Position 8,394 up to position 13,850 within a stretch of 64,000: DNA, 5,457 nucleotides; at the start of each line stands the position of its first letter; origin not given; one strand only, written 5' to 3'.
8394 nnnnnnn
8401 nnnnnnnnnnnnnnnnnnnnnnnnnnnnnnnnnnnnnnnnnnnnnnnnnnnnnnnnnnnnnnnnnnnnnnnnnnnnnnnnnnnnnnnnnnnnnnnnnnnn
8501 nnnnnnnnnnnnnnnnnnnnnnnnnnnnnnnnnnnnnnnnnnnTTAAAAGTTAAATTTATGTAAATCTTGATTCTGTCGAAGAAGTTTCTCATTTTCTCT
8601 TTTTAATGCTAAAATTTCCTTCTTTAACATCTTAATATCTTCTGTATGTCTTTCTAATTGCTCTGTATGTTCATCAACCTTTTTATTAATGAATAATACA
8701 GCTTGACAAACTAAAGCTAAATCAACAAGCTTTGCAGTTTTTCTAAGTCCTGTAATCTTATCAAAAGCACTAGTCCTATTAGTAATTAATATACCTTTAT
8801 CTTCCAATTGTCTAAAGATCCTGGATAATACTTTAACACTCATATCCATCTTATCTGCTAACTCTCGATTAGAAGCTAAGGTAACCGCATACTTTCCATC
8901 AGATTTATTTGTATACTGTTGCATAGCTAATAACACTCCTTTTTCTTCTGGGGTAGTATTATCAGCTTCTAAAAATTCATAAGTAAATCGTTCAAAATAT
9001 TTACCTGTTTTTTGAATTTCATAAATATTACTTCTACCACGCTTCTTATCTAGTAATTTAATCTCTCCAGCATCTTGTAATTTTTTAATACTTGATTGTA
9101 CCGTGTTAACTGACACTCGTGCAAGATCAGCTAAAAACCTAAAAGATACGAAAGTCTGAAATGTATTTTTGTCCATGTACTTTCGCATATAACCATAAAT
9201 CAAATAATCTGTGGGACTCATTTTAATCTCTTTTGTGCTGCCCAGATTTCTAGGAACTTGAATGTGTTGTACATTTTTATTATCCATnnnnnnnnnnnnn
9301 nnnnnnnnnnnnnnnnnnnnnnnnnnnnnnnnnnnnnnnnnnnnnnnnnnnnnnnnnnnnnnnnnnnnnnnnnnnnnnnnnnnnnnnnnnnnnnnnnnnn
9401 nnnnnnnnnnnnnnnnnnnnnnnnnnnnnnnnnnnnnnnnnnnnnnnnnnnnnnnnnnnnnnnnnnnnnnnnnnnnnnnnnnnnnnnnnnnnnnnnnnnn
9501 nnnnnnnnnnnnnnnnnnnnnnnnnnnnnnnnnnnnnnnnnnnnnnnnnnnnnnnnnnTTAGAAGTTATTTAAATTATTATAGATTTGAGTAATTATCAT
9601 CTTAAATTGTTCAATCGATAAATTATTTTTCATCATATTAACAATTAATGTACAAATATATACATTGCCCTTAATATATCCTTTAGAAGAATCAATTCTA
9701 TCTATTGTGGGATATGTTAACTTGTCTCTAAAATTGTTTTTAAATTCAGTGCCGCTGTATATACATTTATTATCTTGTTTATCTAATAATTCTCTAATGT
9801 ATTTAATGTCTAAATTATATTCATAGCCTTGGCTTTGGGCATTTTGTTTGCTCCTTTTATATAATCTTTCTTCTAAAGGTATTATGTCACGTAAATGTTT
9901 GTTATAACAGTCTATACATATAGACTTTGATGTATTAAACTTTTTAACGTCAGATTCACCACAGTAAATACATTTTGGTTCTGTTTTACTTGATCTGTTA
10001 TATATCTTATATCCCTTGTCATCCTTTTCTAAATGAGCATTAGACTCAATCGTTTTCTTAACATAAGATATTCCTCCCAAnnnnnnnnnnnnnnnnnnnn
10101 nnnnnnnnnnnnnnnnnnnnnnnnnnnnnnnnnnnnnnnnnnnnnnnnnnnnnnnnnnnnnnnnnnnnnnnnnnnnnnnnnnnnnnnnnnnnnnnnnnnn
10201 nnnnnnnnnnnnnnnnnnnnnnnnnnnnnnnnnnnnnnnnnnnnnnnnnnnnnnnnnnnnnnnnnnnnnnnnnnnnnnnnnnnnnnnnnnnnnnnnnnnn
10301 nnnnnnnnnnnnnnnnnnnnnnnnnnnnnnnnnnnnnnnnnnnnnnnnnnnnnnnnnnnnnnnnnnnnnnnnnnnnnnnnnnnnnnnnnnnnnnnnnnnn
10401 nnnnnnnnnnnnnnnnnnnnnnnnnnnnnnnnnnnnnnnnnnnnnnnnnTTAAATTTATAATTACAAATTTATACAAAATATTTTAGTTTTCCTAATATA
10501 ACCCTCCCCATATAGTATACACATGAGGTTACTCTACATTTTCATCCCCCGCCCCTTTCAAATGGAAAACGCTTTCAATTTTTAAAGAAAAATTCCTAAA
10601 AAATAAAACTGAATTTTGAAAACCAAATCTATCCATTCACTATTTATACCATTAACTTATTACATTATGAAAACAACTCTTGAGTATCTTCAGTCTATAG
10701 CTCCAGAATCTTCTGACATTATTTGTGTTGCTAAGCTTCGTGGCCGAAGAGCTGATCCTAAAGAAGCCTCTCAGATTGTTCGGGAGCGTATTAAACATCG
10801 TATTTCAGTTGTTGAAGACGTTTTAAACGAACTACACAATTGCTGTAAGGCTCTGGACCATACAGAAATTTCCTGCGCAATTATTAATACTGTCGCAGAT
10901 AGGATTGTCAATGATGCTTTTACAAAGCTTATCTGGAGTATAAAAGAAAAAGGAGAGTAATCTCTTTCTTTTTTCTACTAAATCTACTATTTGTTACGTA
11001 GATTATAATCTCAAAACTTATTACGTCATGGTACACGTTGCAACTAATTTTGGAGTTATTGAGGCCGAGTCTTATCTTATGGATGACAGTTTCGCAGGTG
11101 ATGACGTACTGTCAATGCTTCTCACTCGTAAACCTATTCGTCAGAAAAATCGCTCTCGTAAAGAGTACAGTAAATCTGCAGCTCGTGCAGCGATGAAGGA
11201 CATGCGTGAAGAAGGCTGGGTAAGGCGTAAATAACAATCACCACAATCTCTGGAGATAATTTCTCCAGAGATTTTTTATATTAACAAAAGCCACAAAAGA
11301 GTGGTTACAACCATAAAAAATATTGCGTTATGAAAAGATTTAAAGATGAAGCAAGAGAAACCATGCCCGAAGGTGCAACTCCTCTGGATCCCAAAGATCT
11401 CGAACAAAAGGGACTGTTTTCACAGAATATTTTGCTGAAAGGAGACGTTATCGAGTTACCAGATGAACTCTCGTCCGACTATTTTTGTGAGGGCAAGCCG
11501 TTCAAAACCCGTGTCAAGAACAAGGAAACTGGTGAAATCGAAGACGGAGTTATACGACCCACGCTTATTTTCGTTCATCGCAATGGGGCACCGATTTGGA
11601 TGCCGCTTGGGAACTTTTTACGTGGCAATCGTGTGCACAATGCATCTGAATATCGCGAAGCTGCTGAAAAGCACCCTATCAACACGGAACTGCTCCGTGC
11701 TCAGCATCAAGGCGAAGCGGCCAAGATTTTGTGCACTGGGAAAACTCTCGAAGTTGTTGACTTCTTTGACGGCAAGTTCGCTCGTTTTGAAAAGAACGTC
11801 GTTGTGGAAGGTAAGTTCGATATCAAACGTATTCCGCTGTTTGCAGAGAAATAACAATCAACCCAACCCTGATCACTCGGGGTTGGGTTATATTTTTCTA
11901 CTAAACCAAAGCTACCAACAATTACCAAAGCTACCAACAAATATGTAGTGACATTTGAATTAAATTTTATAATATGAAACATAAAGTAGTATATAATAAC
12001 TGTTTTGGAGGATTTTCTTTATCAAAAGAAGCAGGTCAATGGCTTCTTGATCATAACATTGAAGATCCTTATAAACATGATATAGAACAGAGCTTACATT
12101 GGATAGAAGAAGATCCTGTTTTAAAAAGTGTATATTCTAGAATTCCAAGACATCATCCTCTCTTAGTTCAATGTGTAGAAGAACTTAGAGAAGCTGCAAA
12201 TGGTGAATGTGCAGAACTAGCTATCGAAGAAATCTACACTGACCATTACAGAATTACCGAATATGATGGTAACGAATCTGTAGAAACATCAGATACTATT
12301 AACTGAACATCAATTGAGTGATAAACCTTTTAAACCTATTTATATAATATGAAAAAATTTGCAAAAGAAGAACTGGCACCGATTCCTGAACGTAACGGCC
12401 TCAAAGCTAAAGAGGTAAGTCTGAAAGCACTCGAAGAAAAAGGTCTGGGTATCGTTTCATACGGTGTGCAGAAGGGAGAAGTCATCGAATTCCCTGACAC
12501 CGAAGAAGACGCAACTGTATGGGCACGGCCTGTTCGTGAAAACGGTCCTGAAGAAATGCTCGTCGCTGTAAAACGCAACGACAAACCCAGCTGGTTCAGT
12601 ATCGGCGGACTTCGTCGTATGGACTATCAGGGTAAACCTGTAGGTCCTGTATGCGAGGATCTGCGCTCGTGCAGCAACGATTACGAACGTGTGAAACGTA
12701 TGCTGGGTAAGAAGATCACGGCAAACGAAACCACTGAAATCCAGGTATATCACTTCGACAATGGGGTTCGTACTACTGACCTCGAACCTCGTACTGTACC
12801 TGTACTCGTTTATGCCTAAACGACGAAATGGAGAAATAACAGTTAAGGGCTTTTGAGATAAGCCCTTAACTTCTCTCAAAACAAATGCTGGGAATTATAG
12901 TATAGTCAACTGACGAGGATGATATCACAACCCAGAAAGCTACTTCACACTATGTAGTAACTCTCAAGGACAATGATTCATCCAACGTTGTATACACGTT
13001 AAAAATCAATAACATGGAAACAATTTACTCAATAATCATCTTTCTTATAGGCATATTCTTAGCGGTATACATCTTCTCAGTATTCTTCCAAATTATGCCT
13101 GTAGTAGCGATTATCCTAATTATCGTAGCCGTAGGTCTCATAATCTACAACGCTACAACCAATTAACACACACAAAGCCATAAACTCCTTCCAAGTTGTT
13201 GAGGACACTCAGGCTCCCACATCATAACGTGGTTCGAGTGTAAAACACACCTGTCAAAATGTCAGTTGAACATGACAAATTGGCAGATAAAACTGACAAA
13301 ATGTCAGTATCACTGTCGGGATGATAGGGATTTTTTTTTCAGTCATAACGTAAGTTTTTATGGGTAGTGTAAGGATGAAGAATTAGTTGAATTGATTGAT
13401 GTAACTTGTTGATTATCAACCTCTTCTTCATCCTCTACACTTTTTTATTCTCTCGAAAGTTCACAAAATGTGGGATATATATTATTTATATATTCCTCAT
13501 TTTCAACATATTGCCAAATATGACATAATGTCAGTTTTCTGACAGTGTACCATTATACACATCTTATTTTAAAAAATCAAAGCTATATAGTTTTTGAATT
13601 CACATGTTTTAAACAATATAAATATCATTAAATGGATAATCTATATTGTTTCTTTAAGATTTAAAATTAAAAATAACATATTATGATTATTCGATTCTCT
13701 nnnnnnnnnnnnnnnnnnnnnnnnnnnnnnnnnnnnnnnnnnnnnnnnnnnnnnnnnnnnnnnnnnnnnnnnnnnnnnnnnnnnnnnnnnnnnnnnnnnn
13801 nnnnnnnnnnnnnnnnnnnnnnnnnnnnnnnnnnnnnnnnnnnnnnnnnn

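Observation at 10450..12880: Compositional island (about 45% GC against about 29%) with a paralogous gene pair and three strong intrinsic terminators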

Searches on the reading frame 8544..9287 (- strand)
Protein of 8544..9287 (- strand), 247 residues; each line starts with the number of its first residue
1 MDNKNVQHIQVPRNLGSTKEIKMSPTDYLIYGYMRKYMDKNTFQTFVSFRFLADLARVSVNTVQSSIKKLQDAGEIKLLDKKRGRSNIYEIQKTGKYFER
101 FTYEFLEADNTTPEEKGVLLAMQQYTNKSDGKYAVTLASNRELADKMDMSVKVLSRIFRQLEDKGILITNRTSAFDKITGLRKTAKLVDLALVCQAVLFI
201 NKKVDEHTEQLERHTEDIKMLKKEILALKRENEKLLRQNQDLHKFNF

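Call 6: search_protein_families(library=pfam, proteins=[window:8544-9287:-], max_evalue=0.1)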
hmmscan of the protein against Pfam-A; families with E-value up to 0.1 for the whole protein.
window:8544-9287:- (247 aa): 24 families
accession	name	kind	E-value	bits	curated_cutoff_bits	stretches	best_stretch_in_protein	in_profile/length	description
PF13730.12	HTH_36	-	7.7e-18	64.5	25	2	23-74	3-53/55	Helix-turn-helix domain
PF13545.12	HTH_Crp_2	-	2.5e-08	34.2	27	1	119-171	7-57/70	Crp-like helix-turn-helix domain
PF13412.12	HTH_24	-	1e-07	31.8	21.9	1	139-167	19-47/48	Winged helix-turn-helix DNA-binding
PF08279.18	HTH_11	-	2.4e-05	24.5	25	1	46-84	15-51/55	HTH domain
PF01047.28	MarR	-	0.0003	21.1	24.6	1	139-167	19-47/59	MarR family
PF00392.27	GntR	-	0.00042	20.4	27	0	139-173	26-60/64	Bacterial regulatory proteins, gntR family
PF02082.26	Rrf2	-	0.00057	20.5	30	1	137-171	23-57/132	Iron-dependent Transcriptional regulator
PF12802.13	MarR_2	-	0.0007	20.1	27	0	141-169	24-52/61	MarR family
PF24033.1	DUF7342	-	0.0011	19.4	31.6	1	52-143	23-108/150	Family of unknown function (DUF7342)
PF25051.1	WHD_MCM8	-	0.0015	19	26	0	118-173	20-74/80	MCM8 winged helix domain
PF14502.12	HTH_41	-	0.0019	18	25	1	58-84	18-42/48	Helix-turn-helix domain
PF03428.19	RP-C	-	0.002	18.4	24.4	1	118-176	52-109/175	Replication protein C N-terminal domain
PF21984.2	DnaD_N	-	0.0031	18.1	27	0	19-91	10-80/101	DnaD N-terminal domain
PF25213.1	HVO_A0261_N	-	0.0033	17.7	35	1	138-174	25-60/86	HVO_A0261 N-terminal domain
PF08784.17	RPA_C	-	0.0048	18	22.6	0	23-76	49-99/106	Replication protein A C terminal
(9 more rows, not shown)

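Call 7: search_protein_families(library=phrogs, proteins=[window:8544-9287:-], max_evalue=0.1)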
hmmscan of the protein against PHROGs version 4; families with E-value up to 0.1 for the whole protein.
window:8544-9287:- (247 aa): 34 families (the best 25 are shown)
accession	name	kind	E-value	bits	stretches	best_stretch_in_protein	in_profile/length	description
phrog_270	-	DNA, RNA and nucleotide metabolism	2.3e-14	54.6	2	21-93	43-117/383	replication initiation protein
phrog_8102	-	DNA, RNA and nucleotide metabolism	3.4e-12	47.1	2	11-79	20-91/337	replication initiation protein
phrog_678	-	DNA, RNA and nucleotide metabolism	1.5e-08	35.6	2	43-103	82-146/346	replication initiation O-like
phrog_26369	-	DNA, RNA and nucleotide metabolism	1.6e-08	35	1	26-100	60-139/347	replication initiation protein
phrog_428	-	DNA, RNA and nucleotide metabolism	2e-07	31.5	1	110-173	102-163/455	replication initiation protein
phrog_1835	-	DNA, RNA and nucleotide metabolism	7.2e-07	29.8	1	46-96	67-122/301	HTH DNA binding protein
phrog_391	-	DNA, RNA and nucleotide metabolism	8.3e-07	29.9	2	39-92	31-89/298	replication initiation O-like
phrog_186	-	DNA, RNA and nucleotide metabolism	2.3e-06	28.5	1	1-84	15-100/308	DnaD-like helicase loader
phrog_19658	-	DNA, RNA and nucleotide metabolism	7.7e-06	26.6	1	103-168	11-70/283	replication initiation protein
phrog_4617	-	DNA, RNA and nucleotide metabolism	2.3e-05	25.2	1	48-89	39-84/223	replication initiation protein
phrog_27344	-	DNA, RNA and nucleotide metabolism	2.5e-05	24.8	0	22-91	16-87/347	replication initiation protein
phrog_9088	-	unknown function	3.6e-05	24.5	1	26-84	41-99/227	-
phrog_10724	-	unknown function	7.2e-05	23.3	0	135-171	29-65/253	-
phrog_7498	-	DNA, RNA and nucleotide metabolism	0.0002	21.6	0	139-215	58-133/296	DnaD-like helicase loader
phrog_345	-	DNA, RNA and nucleotide metabolism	0.0003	21.6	1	114-178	46-109/297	replication initiation O-like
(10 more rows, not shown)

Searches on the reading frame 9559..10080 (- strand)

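Call 6: search_protein_families(library=pfam, proteins=[window:9559-10080:-], max_evalue=0.1)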
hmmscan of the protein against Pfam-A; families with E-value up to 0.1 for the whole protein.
window:9559-10080:- (173 aa): 2 families
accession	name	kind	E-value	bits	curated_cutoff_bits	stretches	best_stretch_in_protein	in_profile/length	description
PF24734.1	DUF7685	-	0.018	15.4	27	1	36-61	1-34/43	Domain of unknown function (DUF7685)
PF05474.16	Semenogelin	-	0.041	12.9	27.2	1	8-58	329-378/582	Semenogelin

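Call 7: search_protein_families(library=phrogs, proteins=[window:9559-10080:-], max_evalue=0.1)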
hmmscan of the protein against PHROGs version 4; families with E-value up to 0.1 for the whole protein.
window:9559-10080:- (173 aa): 7 families
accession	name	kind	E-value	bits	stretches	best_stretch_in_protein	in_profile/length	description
phrog_3322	-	DNA, RNA and nucleotide metabolism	2.1e-23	83.9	1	69-171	51-153/162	endonuclease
phrog_3118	-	DNA, RNA and nucleotide metabolism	6.4e-19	69.5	1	73-160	17-105/287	HNH endonuclease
phrog_1035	-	DNA, RNA and nucleotide metabolism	2.6e-17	64.5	1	32-169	60-228/271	endonuclease VII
phrog_1400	-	moron, auxiliary metabolic gene and host takeover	9.6e-17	62.6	1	73-169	12-104/251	Srd anti-sigma factor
phrog_4592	-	moron, auxiliary metabolic gene and host takeover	1.8e-09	38.7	1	72-154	62-137/170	decoy of host sigma70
phrog_3377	-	DNA, RNA and nucleotide metabolism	0.0049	17.7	1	113-152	54-94/196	HNH endonuclease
phrog_4681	-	moron, auxiliary metabolic gene and host takeover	0.049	14.6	1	31-64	46-81/87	antitoxin from a toxin-antitoxin system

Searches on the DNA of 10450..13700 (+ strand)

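Call 8: search_dna_similar(query=window:10450-13700:+, collection=phages, mode=near, max_rows=30)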
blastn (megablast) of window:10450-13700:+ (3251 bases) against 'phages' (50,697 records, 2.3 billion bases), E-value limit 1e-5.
No match.

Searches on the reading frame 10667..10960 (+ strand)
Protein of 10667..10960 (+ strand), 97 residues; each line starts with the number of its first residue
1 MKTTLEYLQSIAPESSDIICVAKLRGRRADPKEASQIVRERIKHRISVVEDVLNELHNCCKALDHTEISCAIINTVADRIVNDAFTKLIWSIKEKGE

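Call 6: search_protein_families(library=pfam, proteins=[window:10667-10960:+], max_evalue=0.1)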
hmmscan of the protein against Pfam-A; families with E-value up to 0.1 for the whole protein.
window:10667-10960:+ (97 aa): 1 family
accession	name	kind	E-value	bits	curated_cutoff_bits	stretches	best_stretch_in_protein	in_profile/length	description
PF04611.18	AalphaY_MDB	-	0.023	15.3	32.1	1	1-66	1-69/146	Mating type protein A alpha Y mating type dependent binding region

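Call 7: search_protein_families(library=phrogs, proteins=[window:10667-10960:+], max_evalue=0.1)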
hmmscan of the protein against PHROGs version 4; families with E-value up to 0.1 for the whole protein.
window:10667-10960:+ (97 aa): 2 families
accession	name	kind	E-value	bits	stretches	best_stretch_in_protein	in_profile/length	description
phrog_11237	-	unknown function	0.079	14.1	0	1-57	35-90/139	-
phrog_3873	-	unknown function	0.081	14.5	0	33-76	8-49/73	-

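Call 86: find_homologous_proteins(query=window:10667-10960:+, max_evalue=0.01)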
Query window:10667-10960:+ (97 aa): 3 proteins with E <= 0.01 among 7 candidates.
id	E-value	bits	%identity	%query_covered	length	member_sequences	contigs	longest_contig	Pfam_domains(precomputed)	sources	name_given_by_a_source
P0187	7.6e-52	191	93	100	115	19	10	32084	-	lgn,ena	-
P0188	1.5e-51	190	92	100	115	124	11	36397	-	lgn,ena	-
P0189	6.7e-47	175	87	100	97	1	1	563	-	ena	-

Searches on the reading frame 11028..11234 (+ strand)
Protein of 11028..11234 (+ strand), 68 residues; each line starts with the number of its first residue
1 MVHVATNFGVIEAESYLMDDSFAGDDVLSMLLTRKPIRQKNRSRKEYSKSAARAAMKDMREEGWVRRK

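Call 6: search_protein_families(library=pfam, proteins=[window:11028-11234:+], max_evalue=0.1)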
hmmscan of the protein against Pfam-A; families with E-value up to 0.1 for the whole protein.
window:11028-11234:+ (68 aa): 1 family
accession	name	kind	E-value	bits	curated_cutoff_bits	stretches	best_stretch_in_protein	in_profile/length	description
PF07864.16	DUF1651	-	0.045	14.6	22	1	32-66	37-69/74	Protein of unknown function (DUF1651)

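Call 7: search_protein_families(library=phrogs, proteins=[window:11028-11234:+], max_evalue=0.1)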
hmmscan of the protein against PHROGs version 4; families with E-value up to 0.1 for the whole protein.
window:11028-11234:+ (68 aa): 0 families

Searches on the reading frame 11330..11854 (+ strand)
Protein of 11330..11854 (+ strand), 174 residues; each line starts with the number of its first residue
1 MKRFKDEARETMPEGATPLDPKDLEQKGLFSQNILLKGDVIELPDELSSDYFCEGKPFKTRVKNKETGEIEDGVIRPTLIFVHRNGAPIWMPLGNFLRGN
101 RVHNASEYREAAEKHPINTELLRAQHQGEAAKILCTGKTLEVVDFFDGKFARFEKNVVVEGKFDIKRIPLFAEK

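Call 6: search_protein_families(library=pfam, proteins=[window:11330-11854:+], max_evalue=0.1)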
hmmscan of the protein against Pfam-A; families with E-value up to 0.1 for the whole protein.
window:11330-11854:+ (174 aa): 0 families

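Call 7: search_protein_families(library=phrogs, proteins=[window:11330-11854:+], max_evalue=0.1)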
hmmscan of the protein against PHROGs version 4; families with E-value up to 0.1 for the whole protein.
window:11330-11854:+ (174 aa): 0 families

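Call 21: find_homologous_proteins(query=window:11330-11854:+)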
Query window:11330-11854:+ (174 aa): 6 proteins with E <= 0.001 among 56 candidates.
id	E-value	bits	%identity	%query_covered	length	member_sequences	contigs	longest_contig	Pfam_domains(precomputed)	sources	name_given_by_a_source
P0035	1.5e-110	385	99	100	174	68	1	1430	-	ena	-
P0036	3.1e-99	348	89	100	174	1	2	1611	-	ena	-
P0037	5.7e-75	269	70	100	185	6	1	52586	-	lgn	-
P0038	1.4e-64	235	62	100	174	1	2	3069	-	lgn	-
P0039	1.9e-57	212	100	55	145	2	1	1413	-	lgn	-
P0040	4.4e-22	97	96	29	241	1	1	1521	-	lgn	-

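Call 89: predict_structure(alignment_id=A4)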
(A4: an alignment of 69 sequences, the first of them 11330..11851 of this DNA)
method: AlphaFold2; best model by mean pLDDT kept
length: 174 residues; sequences in the alignment: 69
mean_pLDDT: 93.6   pTM: 0.86
mean pLDDT of the five models: 93.6, 92.9, 92.7, 91.0, 90.6
residues with pLDDT >= 90: 145; 70-90: 27; 50-70: 2; < 50: 0
segments of 3 or more residues with pLDDT < 50: none
pLDDT, mean of each block of 10 residues (from residue 1): 89 96 90 90 97 93 87 93 97 93 94 97 94 97 97 89 95 97
secondary structure, 60 per line:
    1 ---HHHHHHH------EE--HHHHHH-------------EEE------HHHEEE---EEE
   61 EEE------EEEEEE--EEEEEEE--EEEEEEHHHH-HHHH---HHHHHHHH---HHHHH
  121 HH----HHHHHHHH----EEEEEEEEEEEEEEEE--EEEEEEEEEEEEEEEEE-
elements in order: H4-10 H21-26 E40-42 E52-54 E58-63 E70-75 E78-84 E87-92 H93-96 H98-101 H105-112 H116-122 H127-134 E139-154 E157-173

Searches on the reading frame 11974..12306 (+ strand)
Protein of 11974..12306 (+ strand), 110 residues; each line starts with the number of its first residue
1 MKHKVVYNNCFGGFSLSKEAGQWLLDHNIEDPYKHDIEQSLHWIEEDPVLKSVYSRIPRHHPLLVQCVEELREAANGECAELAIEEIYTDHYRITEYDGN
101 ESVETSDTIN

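Call 6: search_protein_families(library=pfam, proteins=[window:11974-12306:+], max_evalue=0.1)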
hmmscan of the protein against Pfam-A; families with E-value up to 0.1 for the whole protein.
window:11974-12306:+ (110 aa): 0 families

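Call 7: search_protein_families(library=phrogs, proteins=[window:11974-12306:+], max_evalue=0.1)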
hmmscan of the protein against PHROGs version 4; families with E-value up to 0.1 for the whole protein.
window:11974-12306:+ (110 aa): 1 family
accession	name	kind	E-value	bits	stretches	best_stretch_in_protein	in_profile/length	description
phrog_16527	-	unknown function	6e-21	76.2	1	4-105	2-112/119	-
